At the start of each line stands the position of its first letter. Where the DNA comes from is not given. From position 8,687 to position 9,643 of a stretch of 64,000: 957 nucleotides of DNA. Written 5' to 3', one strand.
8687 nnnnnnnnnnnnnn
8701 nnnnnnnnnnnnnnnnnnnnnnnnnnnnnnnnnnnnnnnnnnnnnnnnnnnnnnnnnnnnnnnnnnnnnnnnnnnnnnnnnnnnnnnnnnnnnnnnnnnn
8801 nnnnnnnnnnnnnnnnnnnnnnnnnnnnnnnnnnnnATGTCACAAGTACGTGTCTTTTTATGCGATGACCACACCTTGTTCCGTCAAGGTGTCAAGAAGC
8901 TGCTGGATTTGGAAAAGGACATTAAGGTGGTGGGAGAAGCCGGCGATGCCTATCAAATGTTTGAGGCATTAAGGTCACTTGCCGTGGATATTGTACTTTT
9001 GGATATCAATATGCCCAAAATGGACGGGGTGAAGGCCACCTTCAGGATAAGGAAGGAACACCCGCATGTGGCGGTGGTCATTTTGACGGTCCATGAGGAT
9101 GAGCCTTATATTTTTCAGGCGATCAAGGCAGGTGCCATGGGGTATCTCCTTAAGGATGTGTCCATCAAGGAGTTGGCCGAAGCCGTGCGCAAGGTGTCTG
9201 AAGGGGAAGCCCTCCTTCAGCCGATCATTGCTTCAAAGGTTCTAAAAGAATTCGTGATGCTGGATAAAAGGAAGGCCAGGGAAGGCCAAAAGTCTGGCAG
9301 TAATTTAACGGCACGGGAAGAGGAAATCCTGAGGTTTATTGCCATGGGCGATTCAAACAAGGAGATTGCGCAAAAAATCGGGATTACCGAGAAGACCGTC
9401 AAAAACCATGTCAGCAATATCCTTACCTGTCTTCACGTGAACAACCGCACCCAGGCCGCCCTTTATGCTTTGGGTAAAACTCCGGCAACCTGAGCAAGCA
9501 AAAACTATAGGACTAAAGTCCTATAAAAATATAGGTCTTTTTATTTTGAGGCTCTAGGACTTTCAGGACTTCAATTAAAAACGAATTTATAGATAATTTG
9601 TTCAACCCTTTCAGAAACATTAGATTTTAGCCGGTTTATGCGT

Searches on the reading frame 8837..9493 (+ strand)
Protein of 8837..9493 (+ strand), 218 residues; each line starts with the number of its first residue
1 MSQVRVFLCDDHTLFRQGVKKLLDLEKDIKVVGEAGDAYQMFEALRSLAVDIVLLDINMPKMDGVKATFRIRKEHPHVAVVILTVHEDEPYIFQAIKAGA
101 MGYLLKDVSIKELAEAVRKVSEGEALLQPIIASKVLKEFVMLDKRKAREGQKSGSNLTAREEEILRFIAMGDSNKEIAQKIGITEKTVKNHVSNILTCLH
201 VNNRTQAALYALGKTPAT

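Call 12: search_protein_families(library=pfam, proteins=[window:8837-9493:+], max_evalue=0.001)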
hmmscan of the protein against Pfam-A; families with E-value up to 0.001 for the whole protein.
window:8837-9493:+ (218 aa): 5 families
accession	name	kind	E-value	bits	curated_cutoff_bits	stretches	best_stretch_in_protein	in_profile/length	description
PF00072.30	Response_reg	-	4e-31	107.9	30.2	1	6-118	1-111/111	Response regulator receiver domain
PF00196.25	GerE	-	2.1e-19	69.3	23.5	1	156-211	2-57/57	Bacterial regulatory proteins, luxR family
PF08281.18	Sigma70_r4_2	-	1.4e-05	25.1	25.7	1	157-197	11-52/54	Sigma-70, region 4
PF13518.12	HTH_28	-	4.8e-05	23.8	25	0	163-193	4-34/52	Helix-turn-helix domain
PF04545.22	Sigma70_r4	-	0.00041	20.3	24.1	0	156-199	4-48/50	Sigma-70, region 4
